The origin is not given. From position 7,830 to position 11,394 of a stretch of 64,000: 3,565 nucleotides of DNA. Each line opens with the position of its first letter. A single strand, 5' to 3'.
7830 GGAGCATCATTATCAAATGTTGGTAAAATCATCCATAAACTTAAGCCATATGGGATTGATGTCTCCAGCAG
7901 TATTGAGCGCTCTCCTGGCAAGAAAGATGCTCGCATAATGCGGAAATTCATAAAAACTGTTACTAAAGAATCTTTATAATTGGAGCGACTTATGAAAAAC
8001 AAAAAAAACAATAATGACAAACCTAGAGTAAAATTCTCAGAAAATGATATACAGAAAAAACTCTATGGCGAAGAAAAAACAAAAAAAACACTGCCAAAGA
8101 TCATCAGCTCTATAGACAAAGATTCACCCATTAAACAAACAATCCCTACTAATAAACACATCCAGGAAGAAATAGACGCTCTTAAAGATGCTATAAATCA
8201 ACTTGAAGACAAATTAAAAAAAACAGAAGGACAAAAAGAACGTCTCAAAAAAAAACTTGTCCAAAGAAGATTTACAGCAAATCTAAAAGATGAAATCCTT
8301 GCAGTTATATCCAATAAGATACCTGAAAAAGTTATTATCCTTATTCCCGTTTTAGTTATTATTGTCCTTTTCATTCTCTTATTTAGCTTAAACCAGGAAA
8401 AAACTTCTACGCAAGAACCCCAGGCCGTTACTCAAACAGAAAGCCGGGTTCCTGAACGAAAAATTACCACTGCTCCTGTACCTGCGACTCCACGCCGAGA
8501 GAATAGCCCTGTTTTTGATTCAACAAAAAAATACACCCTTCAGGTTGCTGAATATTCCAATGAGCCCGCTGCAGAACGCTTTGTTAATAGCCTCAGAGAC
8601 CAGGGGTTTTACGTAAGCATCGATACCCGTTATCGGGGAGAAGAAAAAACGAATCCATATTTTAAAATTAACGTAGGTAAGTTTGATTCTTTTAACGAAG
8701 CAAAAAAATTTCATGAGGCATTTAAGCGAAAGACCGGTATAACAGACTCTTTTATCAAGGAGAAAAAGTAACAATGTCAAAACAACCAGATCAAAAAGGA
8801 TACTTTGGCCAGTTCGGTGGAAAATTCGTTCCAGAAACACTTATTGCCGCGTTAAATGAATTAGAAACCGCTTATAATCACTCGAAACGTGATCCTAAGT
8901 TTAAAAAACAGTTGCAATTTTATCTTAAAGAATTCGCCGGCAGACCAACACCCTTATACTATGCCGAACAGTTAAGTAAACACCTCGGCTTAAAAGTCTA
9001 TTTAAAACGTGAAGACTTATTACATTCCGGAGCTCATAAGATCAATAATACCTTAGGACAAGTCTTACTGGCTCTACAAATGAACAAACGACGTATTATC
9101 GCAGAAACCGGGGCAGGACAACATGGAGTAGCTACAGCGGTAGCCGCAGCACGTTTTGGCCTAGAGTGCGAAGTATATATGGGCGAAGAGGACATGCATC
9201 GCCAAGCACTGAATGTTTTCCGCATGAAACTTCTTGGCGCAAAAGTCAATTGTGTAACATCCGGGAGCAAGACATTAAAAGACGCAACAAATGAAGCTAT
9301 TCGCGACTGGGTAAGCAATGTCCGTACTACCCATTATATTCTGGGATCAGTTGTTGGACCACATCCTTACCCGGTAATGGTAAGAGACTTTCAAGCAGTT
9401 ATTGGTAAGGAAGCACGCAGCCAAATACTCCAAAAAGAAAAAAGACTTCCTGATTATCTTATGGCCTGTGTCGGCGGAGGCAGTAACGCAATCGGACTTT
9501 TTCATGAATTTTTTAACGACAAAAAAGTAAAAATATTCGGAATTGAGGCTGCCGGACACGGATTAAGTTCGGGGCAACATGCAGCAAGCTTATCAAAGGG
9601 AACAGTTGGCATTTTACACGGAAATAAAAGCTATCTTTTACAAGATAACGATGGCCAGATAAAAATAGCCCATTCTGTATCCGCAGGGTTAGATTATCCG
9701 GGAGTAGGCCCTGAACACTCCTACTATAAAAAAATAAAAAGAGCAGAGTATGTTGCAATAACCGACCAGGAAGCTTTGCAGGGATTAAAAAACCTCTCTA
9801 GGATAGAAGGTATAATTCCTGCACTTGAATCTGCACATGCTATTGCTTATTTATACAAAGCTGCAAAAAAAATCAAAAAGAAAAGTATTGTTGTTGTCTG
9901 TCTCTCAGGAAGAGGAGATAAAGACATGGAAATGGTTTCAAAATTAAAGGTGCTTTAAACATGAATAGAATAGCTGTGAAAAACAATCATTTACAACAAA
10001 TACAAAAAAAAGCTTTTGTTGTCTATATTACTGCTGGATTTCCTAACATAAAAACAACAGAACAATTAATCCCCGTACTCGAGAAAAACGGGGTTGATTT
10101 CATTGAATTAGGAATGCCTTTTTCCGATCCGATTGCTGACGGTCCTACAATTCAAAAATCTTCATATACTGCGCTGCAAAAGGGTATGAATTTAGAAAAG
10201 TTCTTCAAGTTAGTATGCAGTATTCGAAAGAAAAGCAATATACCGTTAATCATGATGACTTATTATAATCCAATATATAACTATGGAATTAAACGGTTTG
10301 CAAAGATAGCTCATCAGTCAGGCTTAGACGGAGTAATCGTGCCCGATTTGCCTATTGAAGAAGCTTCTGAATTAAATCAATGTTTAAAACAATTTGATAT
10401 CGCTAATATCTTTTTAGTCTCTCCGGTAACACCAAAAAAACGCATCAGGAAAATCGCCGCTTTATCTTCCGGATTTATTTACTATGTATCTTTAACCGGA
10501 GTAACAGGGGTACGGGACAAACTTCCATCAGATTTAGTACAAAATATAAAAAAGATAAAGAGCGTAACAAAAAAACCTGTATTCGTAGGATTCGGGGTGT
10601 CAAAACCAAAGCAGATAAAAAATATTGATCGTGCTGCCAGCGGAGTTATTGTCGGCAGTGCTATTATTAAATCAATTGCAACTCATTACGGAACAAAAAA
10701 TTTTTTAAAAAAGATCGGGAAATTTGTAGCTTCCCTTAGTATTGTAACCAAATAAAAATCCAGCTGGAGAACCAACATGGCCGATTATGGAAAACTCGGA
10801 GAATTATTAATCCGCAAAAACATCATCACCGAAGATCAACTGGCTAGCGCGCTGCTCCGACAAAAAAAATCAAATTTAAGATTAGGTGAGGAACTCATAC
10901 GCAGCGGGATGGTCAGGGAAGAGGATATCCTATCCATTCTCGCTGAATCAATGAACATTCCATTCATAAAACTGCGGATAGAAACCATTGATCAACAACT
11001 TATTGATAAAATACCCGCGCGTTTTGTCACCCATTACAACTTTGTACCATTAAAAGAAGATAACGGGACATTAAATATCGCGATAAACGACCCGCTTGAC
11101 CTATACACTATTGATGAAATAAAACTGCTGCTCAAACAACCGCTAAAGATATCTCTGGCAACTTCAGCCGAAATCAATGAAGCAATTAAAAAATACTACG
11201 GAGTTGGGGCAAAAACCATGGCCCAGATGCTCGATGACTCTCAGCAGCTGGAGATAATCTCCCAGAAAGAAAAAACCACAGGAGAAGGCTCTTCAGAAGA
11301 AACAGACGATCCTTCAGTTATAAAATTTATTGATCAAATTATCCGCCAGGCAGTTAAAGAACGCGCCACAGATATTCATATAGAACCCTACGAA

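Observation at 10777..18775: c-di-GMP-wired pilus/secretion module fused onto the 3' end of the trp operon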

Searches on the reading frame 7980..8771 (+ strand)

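Call 3: search_protein_families(library=pfam, proteins=[window:7980-8771:+], max_evalue=0.01)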
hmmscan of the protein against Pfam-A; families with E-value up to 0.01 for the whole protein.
window:7980-8771:+ (263 aa): 3 families
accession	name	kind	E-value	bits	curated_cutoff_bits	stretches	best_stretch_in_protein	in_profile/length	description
PF05036.18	SPOR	-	1.8e-11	44.7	21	1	182-259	2-75/76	SPOR domain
PF16526.10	CLZ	-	0.0022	18.8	26.7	1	46-96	16-64/71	C-terminal leucine zipper domain of cyclic nucleotide-gated channels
PF21924.1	XRCC4_CC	-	0.0062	17.1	27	1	56-98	23-64/78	XRCC4 coiled-coil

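Call 4: search_protein_families(library=ncbifam, proteins=[window:7980-8771:+], max_evalue=0.01)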
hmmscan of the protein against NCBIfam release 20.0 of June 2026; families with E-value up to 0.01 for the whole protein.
window:7980-8771:+ (263 aa): 1 family
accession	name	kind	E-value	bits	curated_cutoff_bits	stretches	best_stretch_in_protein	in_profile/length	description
NF007953.1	PRK10672.1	equivalog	0.00073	19.2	201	1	144-260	248-359/362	endolytic peptidoglycan transglycosylase RlpA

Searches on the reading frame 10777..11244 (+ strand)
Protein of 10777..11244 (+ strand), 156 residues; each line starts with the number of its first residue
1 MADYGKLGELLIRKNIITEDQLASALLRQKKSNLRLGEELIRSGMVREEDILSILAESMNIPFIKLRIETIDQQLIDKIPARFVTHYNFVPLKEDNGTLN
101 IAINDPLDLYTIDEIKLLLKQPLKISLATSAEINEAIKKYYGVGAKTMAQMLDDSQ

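Call 23: search_solved_structures(query=window:10777-11244:+, max_evalue=0.01, show_alignments=4)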
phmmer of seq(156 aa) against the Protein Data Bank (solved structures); distinct sequences matched with E-value up to 0.01: 16.
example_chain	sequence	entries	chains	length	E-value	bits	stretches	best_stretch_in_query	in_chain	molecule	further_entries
6f8l_G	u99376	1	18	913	1.1e-28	102.9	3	6-144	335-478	Type IV pilus assembly protein PilF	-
6olj_C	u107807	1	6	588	9e-25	90.3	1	5-152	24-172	Type IV pilus biogenesis ATPase PilB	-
5tsg_B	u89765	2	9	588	9e-25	90.3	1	5-152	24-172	Type IV pilus biogenesis ATPase PilB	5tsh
5zfr_A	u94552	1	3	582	3.3e-24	88.5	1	5-154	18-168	Type IV pilus biogenesis ATPase PilB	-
3jc8_Ba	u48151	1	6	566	9.2e-20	74.1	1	5-149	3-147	Type IV-A pilus assembly ATPase PilB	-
5htl_A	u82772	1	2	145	3.3e-14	56.1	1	6-115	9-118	MSHA biogenesis protein MshE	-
2d28_C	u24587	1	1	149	1.9e-11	47.1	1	8-142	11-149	type II secretion ATPase XpsE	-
2d27_A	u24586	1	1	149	2.1e-11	47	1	9-142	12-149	type II secretion ATPase XpsE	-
6ejf_G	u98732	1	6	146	1.3e-09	41.2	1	6-141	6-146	Type IV pilus assembly protein PilF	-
9glg_A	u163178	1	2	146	6.3e-09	39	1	6-139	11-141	ATP-binding motif-containing protein pilF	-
8pdk_A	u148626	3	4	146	6.3e-09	39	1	6-139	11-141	c-di-GMP binding domain of the ATPase enzyme PilF | ATP-binding motif-containing protein pilF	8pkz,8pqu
6ejf_J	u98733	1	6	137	7e-09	38.8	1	6-136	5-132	Type IV pilus assembly protein PilF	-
8pfa_A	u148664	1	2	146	1.3e-08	37.9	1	6-139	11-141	c-di-GMP binding domain of the ATPase enzyme PilF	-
9gl5_A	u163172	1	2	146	1.7e-08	37.6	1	6-139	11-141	ATP-binding motif-containing protein pilF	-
9g1w_A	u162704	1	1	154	1.8e-08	37.5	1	6-141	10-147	Type IV pilus assembly ATPase PilB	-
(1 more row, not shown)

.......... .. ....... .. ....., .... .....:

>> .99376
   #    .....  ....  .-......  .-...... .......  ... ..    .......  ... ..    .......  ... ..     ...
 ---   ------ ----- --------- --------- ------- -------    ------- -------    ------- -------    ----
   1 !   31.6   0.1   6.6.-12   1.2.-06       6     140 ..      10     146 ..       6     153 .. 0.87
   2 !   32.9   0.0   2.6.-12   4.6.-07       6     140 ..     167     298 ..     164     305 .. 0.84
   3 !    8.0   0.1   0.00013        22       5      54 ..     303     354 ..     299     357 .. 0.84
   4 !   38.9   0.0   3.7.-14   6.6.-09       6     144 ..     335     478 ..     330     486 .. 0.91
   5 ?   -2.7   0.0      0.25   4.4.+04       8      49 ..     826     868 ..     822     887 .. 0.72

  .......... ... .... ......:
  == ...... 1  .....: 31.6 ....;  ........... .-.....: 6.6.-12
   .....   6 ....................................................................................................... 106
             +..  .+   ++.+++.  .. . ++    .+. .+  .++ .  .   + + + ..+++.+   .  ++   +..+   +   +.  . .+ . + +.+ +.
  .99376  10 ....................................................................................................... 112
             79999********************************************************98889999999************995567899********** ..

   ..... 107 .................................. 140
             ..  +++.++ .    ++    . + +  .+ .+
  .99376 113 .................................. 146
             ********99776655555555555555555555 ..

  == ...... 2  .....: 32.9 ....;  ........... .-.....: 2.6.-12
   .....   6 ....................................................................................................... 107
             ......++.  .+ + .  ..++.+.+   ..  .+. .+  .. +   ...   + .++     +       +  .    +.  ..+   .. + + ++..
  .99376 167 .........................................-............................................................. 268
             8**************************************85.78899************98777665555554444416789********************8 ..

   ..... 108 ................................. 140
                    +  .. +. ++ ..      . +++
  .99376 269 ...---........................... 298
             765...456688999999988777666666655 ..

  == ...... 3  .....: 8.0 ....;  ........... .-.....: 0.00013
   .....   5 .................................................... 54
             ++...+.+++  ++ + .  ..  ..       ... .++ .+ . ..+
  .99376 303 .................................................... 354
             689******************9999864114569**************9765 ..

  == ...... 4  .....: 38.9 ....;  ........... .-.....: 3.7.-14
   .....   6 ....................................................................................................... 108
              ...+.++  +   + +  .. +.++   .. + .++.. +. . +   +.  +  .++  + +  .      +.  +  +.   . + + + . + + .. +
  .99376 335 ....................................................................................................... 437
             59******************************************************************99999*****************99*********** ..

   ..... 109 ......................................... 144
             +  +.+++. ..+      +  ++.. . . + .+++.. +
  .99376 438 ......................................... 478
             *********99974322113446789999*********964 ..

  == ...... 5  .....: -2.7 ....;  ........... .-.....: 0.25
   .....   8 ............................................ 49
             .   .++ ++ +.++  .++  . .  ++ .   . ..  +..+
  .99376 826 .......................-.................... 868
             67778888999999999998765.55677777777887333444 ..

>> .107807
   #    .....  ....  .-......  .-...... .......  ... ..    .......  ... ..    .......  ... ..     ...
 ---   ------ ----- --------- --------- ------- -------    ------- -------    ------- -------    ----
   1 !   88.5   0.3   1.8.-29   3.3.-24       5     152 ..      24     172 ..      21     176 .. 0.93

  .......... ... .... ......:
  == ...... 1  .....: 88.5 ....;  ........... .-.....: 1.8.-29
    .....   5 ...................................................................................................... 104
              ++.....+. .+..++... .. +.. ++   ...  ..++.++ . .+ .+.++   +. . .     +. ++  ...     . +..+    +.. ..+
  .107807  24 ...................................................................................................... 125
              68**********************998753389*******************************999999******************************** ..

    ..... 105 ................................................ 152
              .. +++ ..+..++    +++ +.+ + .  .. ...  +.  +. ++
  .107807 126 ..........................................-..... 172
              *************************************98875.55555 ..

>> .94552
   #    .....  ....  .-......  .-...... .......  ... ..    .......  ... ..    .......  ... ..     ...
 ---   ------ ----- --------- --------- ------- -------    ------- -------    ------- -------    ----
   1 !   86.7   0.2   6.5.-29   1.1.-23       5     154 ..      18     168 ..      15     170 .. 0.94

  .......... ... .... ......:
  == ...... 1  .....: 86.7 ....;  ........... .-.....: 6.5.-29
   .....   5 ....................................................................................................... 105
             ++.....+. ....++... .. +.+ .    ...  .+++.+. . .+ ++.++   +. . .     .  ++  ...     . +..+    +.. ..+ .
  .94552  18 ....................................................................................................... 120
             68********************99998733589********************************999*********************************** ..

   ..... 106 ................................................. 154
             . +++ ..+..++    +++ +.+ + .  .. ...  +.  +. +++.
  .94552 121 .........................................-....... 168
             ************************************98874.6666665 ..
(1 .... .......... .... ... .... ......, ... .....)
